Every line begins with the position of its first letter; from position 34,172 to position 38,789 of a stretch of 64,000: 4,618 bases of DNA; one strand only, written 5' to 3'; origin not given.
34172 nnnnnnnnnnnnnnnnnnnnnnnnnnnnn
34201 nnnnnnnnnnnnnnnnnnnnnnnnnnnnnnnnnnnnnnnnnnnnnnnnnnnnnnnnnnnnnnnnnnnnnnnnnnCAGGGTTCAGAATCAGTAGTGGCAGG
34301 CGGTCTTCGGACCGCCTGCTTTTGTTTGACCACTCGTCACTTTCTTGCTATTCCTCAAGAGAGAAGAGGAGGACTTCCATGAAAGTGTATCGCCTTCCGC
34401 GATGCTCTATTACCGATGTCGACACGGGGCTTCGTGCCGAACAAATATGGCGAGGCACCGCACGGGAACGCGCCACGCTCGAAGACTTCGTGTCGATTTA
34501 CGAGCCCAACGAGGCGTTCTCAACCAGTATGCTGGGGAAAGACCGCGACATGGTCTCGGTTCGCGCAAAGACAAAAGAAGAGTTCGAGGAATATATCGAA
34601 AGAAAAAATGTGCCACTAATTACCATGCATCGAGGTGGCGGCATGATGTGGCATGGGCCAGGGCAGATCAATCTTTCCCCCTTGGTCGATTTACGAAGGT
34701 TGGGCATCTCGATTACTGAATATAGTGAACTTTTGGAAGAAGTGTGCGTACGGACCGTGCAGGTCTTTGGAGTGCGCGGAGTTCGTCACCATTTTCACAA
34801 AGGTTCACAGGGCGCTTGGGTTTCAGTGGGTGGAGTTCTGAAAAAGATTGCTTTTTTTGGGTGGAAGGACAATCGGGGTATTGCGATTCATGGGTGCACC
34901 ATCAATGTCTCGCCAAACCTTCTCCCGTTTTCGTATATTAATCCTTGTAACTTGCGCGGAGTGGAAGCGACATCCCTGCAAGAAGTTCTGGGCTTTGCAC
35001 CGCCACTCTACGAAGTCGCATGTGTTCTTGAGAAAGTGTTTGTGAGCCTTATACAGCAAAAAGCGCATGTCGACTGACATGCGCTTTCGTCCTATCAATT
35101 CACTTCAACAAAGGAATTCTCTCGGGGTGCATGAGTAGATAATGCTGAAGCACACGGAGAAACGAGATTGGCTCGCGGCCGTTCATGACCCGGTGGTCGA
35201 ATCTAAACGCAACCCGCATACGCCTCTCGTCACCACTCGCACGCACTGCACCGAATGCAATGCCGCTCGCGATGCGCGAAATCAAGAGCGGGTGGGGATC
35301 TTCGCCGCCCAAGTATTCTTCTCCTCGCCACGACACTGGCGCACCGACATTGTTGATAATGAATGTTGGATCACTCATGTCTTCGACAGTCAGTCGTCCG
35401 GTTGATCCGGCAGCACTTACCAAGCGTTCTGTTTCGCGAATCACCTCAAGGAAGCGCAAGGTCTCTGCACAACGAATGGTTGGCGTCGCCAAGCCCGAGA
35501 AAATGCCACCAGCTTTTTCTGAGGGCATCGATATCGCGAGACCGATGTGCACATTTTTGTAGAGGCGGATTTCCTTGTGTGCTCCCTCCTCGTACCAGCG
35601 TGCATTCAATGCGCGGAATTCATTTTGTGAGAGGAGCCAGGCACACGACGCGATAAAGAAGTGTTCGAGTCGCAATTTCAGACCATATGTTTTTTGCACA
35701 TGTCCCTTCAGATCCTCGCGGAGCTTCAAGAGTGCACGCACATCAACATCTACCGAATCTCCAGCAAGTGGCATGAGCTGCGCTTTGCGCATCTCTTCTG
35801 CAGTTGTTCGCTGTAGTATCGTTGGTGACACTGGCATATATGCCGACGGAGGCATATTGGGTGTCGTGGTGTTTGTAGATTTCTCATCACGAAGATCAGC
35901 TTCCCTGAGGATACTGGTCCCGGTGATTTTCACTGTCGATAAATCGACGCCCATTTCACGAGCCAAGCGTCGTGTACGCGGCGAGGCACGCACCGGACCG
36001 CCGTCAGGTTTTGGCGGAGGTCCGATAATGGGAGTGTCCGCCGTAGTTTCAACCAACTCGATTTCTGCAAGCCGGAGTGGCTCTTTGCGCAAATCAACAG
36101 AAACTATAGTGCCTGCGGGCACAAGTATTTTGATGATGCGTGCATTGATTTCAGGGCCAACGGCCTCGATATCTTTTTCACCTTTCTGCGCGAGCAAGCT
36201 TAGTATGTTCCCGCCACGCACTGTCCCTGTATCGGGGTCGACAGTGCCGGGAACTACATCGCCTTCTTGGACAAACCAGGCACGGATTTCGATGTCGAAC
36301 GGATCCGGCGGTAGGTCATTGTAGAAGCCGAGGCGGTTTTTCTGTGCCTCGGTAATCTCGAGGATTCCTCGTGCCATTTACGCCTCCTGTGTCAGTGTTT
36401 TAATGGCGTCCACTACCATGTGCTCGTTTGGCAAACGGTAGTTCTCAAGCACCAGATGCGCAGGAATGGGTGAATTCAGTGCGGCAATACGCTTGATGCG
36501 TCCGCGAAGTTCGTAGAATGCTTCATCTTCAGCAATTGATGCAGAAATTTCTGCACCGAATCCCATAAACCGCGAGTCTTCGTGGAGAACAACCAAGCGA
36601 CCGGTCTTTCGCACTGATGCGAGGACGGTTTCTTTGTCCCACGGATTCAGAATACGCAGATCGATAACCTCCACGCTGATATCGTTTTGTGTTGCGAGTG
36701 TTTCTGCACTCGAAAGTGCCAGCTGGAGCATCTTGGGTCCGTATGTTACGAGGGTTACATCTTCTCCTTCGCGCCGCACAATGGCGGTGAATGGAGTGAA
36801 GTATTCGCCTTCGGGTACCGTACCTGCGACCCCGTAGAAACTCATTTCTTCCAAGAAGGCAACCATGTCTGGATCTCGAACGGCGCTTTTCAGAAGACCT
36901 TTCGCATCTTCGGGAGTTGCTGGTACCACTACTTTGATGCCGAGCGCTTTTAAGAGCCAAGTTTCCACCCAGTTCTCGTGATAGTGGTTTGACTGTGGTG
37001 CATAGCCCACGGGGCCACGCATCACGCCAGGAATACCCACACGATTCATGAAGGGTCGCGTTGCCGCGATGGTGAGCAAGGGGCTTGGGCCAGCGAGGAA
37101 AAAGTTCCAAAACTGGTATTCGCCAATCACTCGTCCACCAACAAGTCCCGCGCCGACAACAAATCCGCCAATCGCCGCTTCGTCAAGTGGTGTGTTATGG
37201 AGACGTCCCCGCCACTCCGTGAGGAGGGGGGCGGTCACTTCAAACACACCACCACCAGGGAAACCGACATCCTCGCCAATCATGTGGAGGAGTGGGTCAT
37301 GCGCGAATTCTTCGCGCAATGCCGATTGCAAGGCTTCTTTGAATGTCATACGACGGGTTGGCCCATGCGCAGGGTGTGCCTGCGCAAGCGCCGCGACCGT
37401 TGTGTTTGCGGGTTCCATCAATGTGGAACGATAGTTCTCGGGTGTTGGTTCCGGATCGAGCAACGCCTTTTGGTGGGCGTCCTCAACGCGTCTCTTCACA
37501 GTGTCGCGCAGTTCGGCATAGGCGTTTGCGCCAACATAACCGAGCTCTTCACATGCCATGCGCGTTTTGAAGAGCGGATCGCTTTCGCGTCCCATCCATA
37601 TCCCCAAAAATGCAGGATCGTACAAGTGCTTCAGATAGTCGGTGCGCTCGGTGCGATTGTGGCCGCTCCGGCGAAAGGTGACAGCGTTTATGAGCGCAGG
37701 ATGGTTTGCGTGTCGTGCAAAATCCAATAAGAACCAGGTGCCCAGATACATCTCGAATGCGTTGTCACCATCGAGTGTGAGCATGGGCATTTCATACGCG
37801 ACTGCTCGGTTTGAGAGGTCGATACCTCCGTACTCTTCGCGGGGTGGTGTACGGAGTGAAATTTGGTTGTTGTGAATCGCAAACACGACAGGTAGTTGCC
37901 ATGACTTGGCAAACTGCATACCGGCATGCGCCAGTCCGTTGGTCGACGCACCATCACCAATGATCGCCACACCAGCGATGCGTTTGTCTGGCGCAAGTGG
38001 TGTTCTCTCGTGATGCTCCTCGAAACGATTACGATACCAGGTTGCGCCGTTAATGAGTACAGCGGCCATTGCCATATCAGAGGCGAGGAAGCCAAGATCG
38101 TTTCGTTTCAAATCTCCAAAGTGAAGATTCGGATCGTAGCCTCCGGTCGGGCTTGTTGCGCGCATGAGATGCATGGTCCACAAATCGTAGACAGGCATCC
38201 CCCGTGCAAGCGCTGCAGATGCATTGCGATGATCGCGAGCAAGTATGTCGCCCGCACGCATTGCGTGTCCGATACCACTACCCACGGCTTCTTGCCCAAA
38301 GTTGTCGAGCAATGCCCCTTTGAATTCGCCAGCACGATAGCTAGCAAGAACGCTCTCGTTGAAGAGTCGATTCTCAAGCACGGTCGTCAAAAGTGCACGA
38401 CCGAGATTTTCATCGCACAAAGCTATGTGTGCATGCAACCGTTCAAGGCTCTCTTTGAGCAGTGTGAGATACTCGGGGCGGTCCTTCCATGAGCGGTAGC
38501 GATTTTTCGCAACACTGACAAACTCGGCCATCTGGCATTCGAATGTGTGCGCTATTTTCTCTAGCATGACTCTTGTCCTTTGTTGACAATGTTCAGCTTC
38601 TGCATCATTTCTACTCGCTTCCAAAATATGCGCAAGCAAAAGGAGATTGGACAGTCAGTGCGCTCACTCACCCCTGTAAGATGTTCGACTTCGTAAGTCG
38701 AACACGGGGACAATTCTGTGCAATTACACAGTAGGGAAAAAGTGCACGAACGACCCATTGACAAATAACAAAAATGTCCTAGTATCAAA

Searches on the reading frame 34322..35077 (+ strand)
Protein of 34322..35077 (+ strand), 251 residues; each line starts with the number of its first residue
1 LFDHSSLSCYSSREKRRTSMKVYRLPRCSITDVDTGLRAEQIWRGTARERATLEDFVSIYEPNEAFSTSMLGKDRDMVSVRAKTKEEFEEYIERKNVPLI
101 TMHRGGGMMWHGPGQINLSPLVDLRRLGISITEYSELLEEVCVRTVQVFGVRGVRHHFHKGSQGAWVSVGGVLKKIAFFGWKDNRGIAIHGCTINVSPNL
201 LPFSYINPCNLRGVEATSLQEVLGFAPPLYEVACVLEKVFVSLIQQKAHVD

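Call 6: search_protein_families(library=pfam, proteins=[window:34322-35077:+], max_evalue=0.001)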
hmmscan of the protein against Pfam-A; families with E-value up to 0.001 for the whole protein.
window:34322-35077:+ (251 aa): 1 family
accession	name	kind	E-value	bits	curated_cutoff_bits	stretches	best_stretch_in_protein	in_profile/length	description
PF21948.1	LplA-B_cat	-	7.1e-22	78.8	27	1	85-240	44-199/200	Lipoyl protein ligase A/B catalytic domain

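Call 90: find_encoding_contigs(protein=window:34322-35077:+, flank=2000, max_places=2)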
Protein window:34322-35077:+ (251 aa): no gene with exactly this product is on record in the collection.

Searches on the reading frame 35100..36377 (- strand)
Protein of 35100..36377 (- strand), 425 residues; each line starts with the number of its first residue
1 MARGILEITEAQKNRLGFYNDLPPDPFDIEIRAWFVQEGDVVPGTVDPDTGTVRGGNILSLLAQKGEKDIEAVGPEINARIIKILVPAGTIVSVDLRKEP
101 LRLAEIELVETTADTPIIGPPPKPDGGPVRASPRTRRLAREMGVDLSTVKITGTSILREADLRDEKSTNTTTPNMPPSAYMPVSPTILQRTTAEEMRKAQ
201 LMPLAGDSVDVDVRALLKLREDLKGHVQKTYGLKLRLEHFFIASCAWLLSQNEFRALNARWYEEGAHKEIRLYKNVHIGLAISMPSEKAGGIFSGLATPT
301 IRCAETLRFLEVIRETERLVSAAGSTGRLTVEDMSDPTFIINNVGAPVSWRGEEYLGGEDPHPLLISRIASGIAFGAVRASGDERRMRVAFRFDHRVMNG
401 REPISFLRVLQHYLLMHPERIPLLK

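Call 6: search_protein_families(library=pfam, proteins=[window:35100-36377:-], max_evalue=0.001)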
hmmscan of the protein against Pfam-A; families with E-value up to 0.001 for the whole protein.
window:35100-36377:- (425 aa): 2 families
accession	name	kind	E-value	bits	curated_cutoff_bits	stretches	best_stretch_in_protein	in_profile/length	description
PF00198.28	2-oxoacid_dh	-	2.4e-29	102.9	23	1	188-419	12-228/232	2-oxoacid dehydrogenases acyltransferase (catalytic domain)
PF02817.22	E3_binding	-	4.9e-08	33.5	23.7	1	129-154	1-24/36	e3 binding domain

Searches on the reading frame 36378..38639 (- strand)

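Call 6: search_protein_families(library=pfam, proteins=[window:36378-38639:-], max_evalue=0.001)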
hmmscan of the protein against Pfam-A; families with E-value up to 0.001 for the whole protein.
window:36378-38639:- (753 aa): 3 families
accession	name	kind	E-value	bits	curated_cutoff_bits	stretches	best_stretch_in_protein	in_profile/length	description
PF00676.26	E1_dh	-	6.6e-39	134.1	22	1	95-401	11-300/300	Dehydrogenase E1 component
PF02780.25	Transketolase_C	-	2.8e-32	111.7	25.9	1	619-739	3-121/124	Transketolase, C-terminal domain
PF02779.29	Transket_pyr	-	1e-21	77.8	27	1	431-598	3-168/174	Transketolase, pyrimidine binding domain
